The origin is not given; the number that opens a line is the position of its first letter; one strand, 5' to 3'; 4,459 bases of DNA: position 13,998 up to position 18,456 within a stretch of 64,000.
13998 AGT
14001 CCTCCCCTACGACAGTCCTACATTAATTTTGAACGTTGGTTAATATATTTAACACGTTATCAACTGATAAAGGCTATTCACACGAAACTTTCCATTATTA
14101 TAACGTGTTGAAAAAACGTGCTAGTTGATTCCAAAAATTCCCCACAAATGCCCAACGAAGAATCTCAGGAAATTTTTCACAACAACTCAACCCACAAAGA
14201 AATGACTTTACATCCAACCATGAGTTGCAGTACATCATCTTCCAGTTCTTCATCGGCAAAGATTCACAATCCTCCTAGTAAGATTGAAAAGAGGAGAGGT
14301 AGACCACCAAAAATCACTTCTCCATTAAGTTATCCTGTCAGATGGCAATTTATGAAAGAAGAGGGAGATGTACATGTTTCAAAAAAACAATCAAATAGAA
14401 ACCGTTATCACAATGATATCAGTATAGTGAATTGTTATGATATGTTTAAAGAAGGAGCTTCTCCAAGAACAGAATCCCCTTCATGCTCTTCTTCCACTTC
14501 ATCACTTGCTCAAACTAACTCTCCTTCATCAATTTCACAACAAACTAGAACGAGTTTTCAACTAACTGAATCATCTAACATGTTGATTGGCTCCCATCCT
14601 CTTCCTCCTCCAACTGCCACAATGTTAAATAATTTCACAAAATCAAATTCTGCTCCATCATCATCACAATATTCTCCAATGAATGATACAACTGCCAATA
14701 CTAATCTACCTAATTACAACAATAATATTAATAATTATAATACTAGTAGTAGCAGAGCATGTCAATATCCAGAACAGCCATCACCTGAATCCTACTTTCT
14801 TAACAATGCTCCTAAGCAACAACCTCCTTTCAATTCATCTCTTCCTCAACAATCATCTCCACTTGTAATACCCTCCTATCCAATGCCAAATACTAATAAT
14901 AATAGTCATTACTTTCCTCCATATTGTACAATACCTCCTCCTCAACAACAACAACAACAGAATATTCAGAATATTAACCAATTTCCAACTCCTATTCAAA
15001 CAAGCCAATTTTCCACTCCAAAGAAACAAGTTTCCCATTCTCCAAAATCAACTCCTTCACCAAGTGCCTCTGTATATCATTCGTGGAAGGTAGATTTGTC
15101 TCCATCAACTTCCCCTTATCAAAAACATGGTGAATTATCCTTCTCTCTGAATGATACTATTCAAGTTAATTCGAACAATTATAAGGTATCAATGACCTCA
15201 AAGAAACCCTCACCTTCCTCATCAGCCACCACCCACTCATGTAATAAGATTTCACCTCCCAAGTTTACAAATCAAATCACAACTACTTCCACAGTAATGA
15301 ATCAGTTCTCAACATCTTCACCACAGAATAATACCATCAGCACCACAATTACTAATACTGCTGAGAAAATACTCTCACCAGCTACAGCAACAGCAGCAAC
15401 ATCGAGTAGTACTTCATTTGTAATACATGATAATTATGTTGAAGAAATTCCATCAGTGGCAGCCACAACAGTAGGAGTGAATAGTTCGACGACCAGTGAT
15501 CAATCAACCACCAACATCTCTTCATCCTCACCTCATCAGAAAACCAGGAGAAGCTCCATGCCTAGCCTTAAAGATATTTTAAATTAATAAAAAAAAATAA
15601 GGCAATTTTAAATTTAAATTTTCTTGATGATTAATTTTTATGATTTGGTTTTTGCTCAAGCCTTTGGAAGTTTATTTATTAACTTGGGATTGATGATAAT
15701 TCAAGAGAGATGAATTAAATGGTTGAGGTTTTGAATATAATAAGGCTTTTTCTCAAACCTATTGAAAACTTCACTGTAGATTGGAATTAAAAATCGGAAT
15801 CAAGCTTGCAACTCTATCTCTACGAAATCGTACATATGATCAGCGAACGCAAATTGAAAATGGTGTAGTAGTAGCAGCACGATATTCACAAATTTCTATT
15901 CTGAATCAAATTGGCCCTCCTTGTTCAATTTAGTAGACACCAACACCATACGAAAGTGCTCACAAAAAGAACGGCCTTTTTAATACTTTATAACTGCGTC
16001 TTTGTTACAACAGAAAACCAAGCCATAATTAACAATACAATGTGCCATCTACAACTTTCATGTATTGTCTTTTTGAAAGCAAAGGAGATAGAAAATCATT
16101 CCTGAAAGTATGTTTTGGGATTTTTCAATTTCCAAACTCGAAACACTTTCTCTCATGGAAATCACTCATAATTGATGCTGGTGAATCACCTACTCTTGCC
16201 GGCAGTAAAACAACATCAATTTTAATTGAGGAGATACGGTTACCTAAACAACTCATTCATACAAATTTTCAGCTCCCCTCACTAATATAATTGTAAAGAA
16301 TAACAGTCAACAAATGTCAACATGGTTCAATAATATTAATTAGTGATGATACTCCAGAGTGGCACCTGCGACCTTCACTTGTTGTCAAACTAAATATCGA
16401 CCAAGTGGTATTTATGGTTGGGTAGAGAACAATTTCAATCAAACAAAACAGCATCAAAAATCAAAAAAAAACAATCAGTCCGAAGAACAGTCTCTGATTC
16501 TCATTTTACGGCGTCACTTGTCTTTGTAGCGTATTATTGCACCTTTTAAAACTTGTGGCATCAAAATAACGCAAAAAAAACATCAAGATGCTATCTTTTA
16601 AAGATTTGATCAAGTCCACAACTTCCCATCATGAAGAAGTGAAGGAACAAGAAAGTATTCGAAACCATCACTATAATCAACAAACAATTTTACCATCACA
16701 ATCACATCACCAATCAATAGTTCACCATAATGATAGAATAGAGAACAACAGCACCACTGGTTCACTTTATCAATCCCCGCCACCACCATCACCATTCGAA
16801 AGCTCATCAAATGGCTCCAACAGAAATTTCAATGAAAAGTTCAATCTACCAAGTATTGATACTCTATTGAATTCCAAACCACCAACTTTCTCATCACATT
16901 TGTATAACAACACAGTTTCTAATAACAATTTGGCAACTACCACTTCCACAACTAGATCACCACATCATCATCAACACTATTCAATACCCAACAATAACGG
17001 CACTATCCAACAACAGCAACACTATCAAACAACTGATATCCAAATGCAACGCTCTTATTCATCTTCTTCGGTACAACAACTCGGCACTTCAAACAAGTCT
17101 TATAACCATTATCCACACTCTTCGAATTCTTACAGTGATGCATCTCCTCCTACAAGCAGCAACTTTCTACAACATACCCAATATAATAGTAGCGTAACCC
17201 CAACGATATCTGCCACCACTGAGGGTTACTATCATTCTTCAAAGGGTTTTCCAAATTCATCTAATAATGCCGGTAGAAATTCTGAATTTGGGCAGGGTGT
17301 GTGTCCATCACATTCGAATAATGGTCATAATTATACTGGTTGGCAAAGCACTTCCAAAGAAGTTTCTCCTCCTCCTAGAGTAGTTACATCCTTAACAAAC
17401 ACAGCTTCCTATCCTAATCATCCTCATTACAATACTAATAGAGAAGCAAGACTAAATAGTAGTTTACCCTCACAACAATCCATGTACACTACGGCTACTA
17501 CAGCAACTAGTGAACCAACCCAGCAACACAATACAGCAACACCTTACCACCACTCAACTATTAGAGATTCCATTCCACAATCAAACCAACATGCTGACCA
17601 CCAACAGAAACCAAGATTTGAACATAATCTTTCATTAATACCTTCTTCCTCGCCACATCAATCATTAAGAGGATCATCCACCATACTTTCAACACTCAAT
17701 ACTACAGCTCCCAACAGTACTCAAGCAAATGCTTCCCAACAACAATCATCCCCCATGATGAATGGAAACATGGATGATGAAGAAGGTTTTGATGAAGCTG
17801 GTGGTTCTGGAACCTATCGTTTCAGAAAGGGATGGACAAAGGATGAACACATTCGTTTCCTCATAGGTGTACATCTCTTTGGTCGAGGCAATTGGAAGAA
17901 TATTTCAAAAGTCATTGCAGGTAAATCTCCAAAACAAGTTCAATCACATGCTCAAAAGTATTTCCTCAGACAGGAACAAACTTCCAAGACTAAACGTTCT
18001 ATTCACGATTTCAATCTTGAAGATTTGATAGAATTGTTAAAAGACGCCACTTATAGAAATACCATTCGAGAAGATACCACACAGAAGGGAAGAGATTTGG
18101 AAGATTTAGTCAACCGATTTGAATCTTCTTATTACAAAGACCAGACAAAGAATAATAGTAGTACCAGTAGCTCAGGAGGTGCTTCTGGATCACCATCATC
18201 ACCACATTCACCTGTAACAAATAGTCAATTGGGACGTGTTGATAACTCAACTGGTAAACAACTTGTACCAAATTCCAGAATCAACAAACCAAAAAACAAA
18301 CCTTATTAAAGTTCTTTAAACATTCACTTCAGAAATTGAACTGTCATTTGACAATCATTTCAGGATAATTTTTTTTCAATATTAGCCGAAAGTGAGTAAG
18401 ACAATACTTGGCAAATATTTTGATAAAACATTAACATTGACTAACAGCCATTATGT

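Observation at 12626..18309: Three tandem same-strand Q/N-rich genes sharing a KD(I/L)(L/I) terminal motif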

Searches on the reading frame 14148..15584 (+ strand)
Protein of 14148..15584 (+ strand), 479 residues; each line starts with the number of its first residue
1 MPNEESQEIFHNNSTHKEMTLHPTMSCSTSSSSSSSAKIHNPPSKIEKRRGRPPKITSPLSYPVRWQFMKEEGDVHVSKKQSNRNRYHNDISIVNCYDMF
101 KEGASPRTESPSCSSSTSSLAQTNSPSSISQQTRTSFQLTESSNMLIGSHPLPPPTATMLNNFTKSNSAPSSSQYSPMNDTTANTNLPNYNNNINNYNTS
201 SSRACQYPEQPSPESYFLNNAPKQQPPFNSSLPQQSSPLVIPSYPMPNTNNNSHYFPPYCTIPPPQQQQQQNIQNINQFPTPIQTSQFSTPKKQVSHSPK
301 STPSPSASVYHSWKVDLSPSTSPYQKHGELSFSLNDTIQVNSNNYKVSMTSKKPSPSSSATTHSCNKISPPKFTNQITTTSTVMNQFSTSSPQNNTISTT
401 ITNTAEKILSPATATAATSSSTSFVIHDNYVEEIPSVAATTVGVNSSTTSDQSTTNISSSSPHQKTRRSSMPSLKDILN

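Call 9: search_protein_families(library=pfam, proteins=[P0001, P0004, P0003], max_evalue=1)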
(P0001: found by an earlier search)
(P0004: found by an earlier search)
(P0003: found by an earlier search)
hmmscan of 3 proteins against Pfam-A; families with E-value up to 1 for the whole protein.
P0001 (308 aa): 0 families

P0004 (479 aa): 0 families

P0003 (573 aa): 5 families
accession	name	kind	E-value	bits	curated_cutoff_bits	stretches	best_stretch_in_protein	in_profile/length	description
PF00249.37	Myb_DNA-binding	-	1.1e-11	45.1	24.4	1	413-459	1-46/46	Myb-like DNA-binding domain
PF13921.12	Myb_DNA-bind_6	-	0.00095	19.7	22.9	1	416-453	1-37/60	Myb-like DNA-binding domain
PF01992.21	vATP-synt_AC39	-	0.11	12.3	29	1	438-524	95-186/339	ATP synthase (C/AC39) subunit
PF23588.3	HTH_CHD1_Hrp3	-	0.12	12.8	27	1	412-440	17-45/83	ATP-dependent helicase CHD1-2/hrp3 HTH domain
PF25826.1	DUF7952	-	0.13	12.9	33.4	1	416-466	1-50/131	Domain of unknown function (DUF7952)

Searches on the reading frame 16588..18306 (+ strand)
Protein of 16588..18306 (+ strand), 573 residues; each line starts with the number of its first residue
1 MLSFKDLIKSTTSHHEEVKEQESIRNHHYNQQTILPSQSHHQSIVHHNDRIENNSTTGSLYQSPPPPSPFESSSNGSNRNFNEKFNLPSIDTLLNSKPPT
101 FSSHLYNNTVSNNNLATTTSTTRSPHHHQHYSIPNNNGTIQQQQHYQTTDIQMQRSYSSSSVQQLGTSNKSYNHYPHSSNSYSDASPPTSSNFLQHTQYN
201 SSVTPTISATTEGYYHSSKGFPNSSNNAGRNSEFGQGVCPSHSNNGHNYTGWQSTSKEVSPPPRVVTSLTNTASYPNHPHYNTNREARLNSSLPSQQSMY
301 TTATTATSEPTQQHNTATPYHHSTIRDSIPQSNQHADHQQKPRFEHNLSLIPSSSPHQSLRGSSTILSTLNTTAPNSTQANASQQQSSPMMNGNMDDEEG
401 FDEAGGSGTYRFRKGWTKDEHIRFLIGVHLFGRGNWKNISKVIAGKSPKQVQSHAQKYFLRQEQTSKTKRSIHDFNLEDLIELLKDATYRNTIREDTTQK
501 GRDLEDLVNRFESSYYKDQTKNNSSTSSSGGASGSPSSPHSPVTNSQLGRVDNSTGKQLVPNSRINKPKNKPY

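Call 9: search_protein_families(library=pfam, proteins=[P0001, P0004, P0003], max_evalue=1)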
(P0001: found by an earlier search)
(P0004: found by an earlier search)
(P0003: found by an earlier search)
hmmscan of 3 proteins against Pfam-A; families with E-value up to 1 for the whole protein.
P0001 (308 aa): 0 families

P0004 (479 aa): 0 families

P0003 (573 aa): 5 families
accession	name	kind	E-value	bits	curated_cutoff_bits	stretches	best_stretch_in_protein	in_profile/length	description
PF00249.37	Myb_DNA-binding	-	1.1e-11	45.1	24.4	1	413-459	1-46/46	Myb-like DNA-binding domain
PF13921.12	Myb_DNA-bind_6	-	0.00095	19.7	22.9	1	416-453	1-37/60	Myb-like DNA-binding domain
PF01992.21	vATP-synt_AC39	-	0.11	12.3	29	1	438-524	95-186/339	ATP synthase (C/AC39) subunit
PF23588.3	HTH_CHD1_Hrp3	-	0.12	12.8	27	1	412-440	17-45/83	ATP-dependent helicase CHD1-2/hrp3 HTH domain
PF25826.1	DUF7952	-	0.13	12.9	33.4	1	416-466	1-50/131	Domain of unknown function (DUF7952)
